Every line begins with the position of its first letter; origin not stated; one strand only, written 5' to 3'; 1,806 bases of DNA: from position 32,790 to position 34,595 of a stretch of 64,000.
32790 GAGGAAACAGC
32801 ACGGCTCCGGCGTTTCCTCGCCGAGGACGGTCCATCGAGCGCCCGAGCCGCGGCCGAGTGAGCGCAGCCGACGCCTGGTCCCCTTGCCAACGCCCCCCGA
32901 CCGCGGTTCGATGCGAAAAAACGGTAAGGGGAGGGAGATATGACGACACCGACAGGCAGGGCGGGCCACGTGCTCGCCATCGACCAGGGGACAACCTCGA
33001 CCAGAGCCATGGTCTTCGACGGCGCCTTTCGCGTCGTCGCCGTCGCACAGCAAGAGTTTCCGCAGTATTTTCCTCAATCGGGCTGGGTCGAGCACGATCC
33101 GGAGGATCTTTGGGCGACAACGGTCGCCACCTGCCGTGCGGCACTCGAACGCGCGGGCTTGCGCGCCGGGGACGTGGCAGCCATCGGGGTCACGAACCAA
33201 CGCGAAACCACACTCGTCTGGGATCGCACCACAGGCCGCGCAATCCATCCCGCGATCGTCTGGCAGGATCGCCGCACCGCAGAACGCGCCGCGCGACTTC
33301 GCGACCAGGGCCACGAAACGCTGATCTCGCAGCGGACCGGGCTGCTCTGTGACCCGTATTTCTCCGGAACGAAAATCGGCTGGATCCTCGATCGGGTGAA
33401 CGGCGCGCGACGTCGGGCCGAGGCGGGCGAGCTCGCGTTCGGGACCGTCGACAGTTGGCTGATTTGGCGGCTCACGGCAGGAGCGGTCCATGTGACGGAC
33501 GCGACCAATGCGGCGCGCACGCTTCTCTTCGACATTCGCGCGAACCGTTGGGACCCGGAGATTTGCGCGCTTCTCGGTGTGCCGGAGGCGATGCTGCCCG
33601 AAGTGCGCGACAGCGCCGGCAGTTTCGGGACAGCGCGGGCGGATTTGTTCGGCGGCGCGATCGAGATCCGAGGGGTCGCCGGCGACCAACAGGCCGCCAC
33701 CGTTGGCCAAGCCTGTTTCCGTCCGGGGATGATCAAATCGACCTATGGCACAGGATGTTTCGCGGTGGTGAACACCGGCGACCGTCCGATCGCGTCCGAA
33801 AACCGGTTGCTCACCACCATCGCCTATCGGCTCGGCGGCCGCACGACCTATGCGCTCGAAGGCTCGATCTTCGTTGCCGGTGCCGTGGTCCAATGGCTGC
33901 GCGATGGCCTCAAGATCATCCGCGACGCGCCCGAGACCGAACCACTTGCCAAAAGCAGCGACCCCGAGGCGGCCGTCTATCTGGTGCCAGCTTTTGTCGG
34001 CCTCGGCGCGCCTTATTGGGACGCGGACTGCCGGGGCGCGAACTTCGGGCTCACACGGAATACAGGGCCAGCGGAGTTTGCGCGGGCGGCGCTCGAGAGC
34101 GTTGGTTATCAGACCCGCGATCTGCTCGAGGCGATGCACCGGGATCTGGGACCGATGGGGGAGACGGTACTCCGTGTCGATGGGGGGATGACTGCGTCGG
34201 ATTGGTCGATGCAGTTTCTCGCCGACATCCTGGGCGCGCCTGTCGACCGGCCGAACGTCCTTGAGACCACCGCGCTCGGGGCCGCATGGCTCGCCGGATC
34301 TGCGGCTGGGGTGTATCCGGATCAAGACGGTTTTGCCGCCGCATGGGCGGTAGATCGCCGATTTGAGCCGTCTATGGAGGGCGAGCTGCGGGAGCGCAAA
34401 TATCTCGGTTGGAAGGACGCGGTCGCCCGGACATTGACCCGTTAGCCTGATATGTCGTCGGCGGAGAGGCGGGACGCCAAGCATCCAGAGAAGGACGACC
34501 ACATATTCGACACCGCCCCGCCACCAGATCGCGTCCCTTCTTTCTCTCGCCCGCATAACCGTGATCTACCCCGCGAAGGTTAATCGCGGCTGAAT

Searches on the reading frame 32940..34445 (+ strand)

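Call 9: search_protein_families(library=ncbifam, proteins=[window:32940-34445:+], max_evalue=0.01)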
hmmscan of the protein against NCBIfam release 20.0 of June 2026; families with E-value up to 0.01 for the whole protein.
window:32940-34445:+ (501 aa): 12 families
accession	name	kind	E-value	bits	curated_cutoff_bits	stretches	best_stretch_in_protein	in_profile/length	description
NF000756.0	PRK00047.1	subfamily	1.4e-214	713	498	1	10-499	6-495/502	glycerol kinase GlpK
TIGR01311.1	glycerol_kin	equivalog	5.1e-203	674.9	590.35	1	10-499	2-494/496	glycerol kinase GlpK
TIGR01312.1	XylB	equivalog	2.2e-57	194.7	380.25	1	13-474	2-457/481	xylulokinase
TIGR01314.1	gntK_FGGY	equivalog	8.7e-37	126.8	648.55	1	11-477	2-471/505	gluconokinase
NF008187.0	PRK10939.1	equivalog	2.5e-33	115.5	528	2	10-324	5-316/521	autoinducer-2 kinase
NF011601.0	PRK15027.1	equivalog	5.4e-31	107.5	912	1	12-456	3-436/484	xylulokinase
TIGR02628.1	fuculo_kin_coli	equivalog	1.2e-20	73.9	470.9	1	11-471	3-457/465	L-fuculokinase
TIGR01315.1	5C_CHO_kinase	subfamily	1.5e-19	70.1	408.7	2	340-493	375-532/541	FGGY family pentulose kinase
NF003154.0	PRK04123.1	equivalog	2.3e-14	53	428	1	354-464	391-500/554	ribulokinase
TIGR01234.1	L-ribulokinase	equivalog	4.9e-10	38.8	583.25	1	339-480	369-511/536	ribulokinase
NF007925.0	PRK10640.1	equivalog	4.5e-07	28.7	639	1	10-304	5-291/489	rhamnulokinase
TIGR02627.1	rhamnulo_kin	equivalog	4.1e-06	25.6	527.95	1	97-310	85-291/454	rhamnulokinase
